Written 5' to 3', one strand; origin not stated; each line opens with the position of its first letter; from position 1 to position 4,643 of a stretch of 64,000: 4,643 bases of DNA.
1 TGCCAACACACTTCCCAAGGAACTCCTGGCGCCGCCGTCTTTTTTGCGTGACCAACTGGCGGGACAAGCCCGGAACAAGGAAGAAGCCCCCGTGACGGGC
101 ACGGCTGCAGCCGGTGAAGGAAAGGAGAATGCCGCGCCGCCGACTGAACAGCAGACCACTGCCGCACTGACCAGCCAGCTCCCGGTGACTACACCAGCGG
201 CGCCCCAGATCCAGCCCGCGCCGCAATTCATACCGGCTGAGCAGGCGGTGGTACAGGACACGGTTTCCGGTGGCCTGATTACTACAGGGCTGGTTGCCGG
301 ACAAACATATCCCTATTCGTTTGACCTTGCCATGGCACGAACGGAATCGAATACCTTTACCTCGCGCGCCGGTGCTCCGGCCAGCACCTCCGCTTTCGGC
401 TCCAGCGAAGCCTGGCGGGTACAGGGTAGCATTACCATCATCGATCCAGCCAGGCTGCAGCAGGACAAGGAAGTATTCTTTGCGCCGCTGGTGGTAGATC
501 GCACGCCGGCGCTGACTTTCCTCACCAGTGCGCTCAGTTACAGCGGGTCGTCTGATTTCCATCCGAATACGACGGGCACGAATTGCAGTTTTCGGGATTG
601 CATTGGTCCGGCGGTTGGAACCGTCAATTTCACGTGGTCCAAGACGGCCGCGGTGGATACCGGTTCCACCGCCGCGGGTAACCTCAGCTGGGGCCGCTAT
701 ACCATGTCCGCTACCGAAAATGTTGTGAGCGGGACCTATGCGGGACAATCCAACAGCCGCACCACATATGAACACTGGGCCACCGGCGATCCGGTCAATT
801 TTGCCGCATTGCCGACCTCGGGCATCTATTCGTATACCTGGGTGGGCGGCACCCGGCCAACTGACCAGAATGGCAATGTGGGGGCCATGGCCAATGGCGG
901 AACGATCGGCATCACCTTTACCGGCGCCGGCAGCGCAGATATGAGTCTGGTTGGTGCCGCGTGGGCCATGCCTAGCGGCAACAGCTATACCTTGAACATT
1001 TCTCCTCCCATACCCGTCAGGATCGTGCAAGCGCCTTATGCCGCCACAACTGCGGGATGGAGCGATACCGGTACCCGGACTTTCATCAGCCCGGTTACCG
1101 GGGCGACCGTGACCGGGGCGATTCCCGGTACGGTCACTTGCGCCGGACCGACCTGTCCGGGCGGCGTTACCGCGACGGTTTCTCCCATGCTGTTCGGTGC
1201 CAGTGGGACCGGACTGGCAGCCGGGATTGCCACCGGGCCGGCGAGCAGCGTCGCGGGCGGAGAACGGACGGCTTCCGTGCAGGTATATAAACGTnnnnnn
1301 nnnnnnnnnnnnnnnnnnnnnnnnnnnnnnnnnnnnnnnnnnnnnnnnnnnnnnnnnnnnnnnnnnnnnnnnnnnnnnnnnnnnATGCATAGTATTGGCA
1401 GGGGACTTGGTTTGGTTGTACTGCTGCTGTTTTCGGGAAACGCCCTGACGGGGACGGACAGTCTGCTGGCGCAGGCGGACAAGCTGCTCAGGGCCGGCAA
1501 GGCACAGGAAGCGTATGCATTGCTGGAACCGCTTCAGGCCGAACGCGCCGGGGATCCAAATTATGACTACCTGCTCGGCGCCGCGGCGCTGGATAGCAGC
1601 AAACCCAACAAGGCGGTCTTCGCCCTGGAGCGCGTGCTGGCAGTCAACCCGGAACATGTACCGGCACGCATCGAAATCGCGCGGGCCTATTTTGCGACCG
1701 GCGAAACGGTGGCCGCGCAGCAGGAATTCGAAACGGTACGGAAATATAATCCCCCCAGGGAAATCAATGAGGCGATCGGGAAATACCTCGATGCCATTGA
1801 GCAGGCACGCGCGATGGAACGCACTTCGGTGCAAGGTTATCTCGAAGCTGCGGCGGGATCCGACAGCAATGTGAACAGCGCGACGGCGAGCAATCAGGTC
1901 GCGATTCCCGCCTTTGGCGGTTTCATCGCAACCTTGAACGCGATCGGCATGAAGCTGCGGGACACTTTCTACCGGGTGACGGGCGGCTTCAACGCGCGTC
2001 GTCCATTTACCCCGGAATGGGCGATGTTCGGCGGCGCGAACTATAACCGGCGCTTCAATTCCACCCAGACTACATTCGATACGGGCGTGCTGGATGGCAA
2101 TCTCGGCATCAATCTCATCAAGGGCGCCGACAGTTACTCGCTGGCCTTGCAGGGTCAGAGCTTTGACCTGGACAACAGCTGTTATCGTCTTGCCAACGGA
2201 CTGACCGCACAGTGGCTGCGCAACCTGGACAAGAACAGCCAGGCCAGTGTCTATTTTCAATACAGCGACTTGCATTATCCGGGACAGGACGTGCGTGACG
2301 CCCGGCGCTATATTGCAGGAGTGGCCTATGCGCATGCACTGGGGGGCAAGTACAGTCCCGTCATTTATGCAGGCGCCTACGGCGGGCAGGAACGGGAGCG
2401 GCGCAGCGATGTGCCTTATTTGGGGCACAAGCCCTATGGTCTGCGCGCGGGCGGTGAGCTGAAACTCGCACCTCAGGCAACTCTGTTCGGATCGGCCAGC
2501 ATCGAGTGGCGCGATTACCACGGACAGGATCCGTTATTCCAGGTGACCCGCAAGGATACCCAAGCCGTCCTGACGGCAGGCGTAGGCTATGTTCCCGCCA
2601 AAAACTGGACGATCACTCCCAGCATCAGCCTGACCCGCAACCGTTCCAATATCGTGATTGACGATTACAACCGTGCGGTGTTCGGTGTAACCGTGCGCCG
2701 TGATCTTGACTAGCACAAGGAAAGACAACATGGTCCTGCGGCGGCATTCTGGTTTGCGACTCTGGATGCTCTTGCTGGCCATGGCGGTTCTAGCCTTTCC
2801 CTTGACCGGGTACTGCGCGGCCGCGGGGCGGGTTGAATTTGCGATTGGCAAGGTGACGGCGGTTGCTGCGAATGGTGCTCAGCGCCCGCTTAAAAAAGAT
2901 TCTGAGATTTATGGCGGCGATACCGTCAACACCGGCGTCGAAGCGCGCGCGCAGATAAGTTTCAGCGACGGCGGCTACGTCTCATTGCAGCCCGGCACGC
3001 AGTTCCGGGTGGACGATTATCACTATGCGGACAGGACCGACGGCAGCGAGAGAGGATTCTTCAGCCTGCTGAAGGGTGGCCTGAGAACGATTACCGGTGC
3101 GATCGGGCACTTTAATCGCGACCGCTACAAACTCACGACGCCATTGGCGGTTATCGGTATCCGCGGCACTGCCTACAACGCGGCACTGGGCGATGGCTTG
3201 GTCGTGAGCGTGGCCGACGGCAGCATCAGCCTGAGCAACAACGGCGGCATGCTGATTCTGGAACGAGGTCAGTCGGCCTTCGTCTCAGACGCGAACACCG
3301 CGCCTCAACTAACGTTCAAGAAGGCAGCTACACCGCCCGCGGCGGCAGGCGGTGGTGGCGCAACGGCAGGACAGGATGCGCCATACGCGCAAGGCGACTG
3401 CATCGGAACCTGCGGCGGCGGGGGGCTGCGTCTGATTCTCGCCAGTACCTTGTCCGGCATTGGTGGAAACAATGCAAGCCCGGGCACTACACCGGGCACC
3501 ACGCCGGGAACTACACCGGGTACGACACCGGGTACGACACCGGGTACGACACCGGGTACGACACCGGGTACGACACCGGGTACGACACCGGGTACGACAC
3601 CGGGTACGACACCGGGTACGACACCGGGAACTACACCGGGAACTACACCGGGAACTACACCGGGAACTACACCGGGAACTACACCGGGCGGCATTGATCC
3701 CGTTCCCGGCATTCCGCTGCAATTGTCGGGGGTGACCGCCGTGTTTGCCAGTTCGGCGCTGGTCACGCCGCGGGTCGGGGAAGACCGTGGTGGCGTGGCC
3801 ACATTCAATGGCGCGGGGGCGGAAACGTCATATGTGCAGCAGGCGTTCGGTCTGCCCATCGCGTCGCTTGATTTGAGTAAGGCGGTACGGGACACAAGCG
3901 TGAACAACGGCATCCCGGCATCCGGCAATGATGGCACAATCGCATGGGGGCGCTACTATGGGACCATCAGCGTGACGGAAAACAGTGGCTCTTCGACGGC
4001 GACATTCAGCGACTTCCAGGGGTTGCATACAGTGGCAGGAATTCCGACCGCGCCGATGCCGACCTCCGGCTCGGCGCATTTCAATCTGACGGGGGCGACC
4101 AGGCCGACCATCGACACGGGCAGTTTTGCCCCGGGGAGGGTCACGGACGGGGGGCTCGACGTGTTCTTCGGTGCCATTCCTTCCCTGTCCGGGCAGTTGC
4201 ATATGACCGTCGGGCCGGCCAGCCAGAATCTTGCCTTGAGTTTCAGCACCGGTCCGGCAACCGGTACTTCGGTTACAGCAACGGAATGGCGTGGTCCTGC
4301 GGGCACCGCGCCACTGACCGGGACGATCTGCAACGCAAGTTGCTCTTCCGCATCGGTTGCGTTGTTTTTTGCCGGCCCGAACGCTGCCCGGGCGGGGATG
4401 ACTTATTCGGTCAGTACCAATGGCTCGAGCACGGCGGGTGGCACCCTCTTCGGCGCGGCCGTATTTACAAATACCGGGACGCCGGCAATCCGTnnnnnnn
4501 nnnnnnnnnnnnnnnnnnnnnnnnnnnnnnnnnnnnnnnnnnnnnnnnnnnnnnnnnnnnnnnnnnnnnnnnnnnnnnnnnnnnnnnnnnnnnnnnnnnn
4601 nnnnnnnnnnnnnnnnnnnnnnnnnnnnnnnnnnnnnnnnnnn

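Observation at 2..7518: Tandem array of type XI secretion (SLAM-like) translocons paired with FecR-domain + TbpB-barrel secreted proteins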

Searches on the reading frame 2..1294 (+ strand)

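Call 3: search_protein_families(library=pfam, proteins=[window:2-1294:+], max_evalue=1)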
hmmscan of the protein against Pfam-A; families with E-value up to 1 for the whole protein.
window:2-1294:+ (431 aa): 1 family
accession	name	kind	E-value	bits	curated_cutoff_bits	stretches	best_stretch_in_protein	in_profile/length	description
PF08460.16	SH3_5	-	0.25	11.9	22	0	323-361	3-41/68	Bacterial SH3 domain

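Call 4: search_protein_families(library=ncbifam, proteins=[window:2-1294:+], max_evalue=1)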
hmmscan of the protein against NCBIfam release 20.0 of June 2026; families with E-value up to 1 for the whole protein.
window:2-1294:+ (431 aa): 1 family
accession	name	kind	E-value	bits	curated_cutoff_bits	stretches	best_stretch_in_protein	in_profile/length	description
NF006393.0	PRK08642.1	equivalog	0.18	11.3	292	1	82-148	182-248/254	3-oxoacyl-ACP reductase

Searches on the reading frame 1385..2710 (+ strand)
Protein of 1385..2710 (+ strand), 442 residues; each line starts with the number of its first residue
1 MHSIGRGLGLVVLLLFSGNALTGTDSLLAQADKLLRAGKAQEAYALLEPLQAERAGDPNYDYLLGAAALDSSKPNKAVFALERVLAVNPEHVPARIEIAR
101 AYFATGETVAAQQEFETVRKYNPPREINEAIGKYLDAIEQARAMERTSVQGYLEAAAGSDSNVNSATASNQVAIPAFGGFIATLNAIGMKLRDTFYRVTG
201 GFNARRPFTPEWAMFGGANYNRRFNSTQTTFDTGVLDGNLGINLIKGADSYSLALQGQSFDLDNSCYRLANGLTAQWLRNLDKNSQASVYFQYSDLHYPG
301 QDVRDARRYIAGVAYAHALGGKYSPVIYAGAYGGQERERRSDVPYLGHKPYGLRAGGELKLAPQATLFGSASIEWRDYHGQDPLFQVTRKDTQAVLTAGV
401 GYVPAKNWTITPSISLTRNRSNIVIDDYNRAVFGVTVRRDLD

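Call 3: search_protein_families(library=pfam, proteins=[window:1385-2710:+], max_evalue=1)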
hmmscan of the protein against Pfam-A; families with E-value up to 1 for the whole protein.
window:1385-2710:+ (442 aa): 18 families
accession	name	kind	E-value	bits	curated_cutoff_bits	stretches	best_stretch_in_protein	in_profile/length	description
PF14559.12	TPR_19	-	3.5e-13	50.1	25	2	68-126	1-60/68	Tetratricopeptide repeat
PF12895.13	ANAPC3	-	1.5e-05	25.6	27.2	2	25-83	24-81/82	Anaphase-promoting complex, cyclosome, subunit 3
PF04575.19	SlipAM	-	3.5e-05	23.9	22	1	264-438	111-285/288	Surface lipoprotein assembly modifier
PF13371.12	TPR_9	-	0.00015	22.2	35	1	65-130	2-67/73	Tetratricopeptide repeat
PF07719.23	TPR_2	-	0.0004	20.7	27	1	62-91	5-34/34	Tetratricopeptide repeat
PF13432.12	TPR_16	-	0.00053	20.8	32.7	1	62-115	1-54/65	Tetratricopeptide repeat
PF00515.34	TPR_1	-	0.0037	17.5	27.8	1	62-91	5-34/34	Tetratricopeptide repeat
PF24575.1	TPR_Slam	-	0.0047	17.8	35.2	1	64-115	53-104/104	Surface lipoprotein assembly modifier, N-terminal TPR repeats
PF13505.12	OMP_b-brl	-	0.0047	17.5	28.7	1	347-437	86-173/175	Outer membrane protein beta-barrel domain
PF16918.11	PknG_TPR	-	0.0071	15.6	27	1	26-120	96-189/340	Protein kinase G tetratricopeptide repeat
PF10082.15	BBP2_2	-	0.021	14.2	23.7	1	384-438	321-375/378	Putative beta-barrel porin 2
PF13431.12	TPR_17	-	0.04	14.6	24.4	1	81-113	2-34/34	Tetratricopeptide repeat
PF25058.1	ARM_TT21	-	0.055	13.9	27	1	29-103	62-139/155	Tetratricopeptide repeat protein 21 ARM repeat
PF14561.12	TPR_20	-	0.092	13.5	25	1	75-114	5-44/90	Tetratricopeptide repeat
PF07721.20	TPR_4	-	0.12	13.5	27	0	99-116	8-25/26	Tetratricopeptide repeat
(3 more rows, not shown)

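Call 4: search_protein_families(library=ncbifam, proteins=[window:1385-2710:+], max_evalue=1)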
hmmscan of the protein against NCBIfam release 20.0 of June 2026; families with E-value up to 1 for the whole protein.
window:1385-2710:+ (442 aa): 13 families
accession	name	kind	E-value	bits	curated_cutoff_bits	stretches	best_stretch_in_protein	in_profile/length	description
TIGR02917.1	PEP_TPR_lipo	equivalog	5.5e-11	41.1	312.2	1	31-161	438-564/899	XrtA/PEP-CTERM system TPR-repeat protein PrsT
NF008520.0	PRK11447.1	equivalog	1.2e-06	26.6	858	1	24-121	573-666/1157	cellulose synthase complex outer membrane protein BcsC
NF040959.1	MamA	equivalog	3e-06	26.8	200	1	30-118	43-131/204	magnetosome protein MamA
NF052415.1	T3SS_chap_SctY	equivalog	1.7e-05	25.3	70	1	25-115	7-100/106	type III secretion apparatus assembly chaperone SctY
TIGR00540.1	TPR_hemY_coli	hypoth_equivalog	0.00078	18.3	142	1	26-115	294-382/385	heme biosynthesis-associated TPR protein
TIGR02552.1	LcrH_SycD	equivalog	0.0047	16.6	104.8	1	29-122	23-116/136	SycD/LcrH family type III secretion system chaperone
TIGR03014.2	EpsL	equivalog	0.0092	15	275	1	361-437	304-381/385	XrtB/PEP-CTERM-associated polysaccharide biosynthesis outer membrane protein EpsL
NF033758.1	gliding_GltE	equivalog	0.015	14.3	225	1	55-113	219-277/411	adventurous gliding motility TPR repeat lipoprotein GltE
NF008755.0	PRK11788.1-3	equivalog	0.038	13.3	430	1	64-141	186-262/388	lipopolysaccharide assembly protein LapB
NF008757.0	PRK11788.1-5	equivalog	0.063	12.4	363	1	64-156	186-275/388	lipopolysaccharide assembly protein LapB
NF052400.1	M48_BAM_BepA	equivalog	0.07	11.9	570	1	30-139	347-454/483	beta-barrel assembly-enhancing protease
NF008756.0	PRK11788.1-4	equivalog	0.078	12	474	1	71-164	193-283/389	lipopolysaccharide assembly protein LapB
NF033920.0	C39_PA2778_fam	equivalog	0.11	11.9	150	1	26-121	158-253/255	PA2778 family cysteine peptidase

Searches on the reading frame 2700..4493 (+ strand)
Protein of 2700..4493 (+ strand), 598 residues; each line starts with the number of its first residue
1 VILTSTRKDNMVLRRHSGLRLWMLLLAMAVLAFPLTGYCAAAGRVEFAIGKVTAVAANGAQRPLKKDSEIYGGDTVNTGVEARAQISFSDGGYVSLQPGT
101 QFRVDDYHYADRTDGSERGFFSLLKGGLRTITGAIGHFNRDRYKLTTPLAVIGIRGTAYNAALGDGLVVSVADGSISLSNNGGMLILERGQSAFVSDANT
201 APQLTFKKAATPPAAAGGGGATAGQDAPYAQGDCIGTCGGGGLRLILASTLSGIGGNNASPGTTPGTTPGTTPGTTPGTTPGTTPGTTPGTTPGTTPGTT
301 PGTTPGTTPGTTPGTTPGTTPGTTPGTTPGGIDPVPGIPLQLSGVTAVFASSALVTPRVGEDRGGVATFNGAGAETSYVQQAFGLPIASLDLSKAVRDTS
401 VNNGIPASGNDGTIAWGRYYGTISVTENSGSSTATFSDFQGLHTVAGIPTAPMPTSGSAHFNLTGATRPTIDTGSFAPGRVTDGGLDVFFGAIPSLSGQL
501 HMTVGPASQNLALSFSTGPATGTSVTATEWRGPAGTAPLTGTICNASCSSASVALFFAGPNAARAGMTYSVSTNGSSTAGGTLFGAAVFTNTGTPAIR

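Call 3: search_protein_families(library=pfam, proteins=[window:2700-4493:+], max_evalue=1)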
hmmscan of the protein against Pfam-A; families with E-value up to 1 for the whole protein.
window:2700-4493:+ (598 aa): 3 families
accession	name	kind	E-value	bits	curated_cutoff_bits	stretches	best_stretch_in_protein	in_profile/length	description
PF04773.18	FecR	-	4.4e-13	49.9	24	1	74-176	1-96/97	FecR protein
PF02730.20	AFOR_N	-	0.0097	16.1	29.8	1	500-559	41-101/199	Aldehyde ferredoxin oxidoreductase, N-terminal domain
PF21621.3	MPI_cupin_dom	-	0.027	14.9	27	1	167-198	31-62/79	Mannose-6-phosphate isomerase, cupin domain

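Call 4: search_protein_families(library=ncbifam, proteins=[window:2700-4493:+], max_evalue=1)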
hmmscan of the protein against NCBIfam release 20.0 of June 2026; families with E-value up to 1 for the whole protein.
window:2700-4493:+ (598 aa): 3 families
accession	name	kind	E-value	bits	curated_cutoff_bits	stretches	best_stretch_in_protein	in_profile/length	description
NF047849.1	Lsa33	exception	2.7e-07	30.1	420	1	45-181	32-167/310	surface adhesin Lsa33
NF033682.1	retention_LapA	subfamily_domain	3.1e-06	27.5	50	1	45-107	6-68/145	retention module-containing protein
NF033165.1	lipo_LipL45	exception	2.1e-05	23.8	350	1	47-180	44-175/391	lipoprotein LipL45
